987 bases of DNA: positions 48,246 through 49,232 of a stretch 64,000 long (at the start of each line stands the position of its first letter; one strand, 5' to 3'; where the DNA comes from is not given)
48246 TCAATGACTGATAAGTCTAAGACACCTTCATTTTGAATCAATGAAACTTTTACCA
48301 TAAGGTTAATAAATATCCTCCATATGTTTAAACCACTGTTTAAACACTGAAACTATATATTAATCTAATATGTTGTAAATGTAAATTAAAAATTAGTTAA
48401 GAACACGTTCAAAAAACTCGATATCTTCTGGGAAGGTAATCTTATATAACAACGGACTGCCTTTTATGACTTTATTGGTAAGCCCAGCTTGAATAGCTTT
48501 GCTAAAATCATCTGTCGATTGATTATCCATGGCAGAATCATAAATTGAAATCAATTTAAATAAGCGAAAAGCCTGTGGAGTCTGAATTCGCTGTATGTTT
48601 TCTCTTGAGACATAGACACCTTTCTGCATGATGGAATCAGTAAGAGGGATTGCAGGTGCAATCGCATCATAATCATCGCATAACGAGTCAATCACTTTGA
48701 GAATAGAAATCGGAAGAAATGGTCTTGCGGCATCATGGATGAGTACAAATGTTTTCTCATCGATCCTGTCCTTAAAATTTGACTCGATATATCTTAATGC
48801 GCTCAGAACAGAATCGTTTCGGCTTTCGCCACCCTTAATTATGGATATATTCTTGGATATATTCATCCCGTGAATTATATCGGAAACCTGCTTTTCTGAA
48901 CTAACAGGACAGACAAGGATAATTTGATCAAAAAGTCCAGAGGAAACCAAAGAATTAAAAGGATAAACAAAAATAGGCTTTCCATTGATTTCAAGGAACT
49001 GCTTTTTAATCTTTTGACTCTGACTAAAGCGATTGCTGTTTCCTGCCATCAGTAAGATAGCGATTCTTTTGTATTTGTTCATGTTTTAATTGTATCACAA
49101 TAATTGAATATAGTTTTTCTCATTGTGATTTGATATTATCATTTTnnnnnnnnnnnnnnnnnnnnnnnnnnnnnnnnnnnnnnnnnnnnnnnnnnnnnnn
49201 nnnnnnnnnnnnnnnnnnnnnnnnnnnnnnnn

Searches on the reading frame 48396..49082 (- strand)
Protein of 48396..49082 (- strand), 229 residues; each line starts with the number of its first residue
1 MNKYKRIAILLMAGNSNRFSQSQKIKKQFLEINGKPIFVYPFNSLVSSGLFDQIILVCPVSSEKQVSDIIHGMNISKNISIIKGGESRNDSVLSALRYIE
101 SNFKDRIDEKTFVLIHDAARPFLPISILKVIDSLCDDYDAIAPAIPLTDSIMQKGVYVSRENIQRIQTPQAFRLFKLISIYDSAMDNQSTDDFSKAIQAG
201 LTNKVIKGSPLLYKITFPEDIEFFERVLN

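Call 59: search_protein_families(library=pfam, proteins=[window:48396-49082:-], max_evalue=0.0001)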
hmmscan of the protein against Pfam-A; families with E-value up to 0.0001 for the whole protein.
window:48396-49082:- (229 aa): 2 families
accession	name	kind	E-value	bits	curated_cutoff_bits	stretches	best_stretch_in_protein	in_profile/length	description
PF01128.25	IspD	-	1.2e-34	120.4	27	1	8-227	3-218/221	2-C-methyl-D-erythritol 4-phosphate cytidylyltransferase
PF12804.13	NTP_transf_3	-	1.5e-05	25.7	27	1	8-100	1-84/160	MobA-like NTP transferase domain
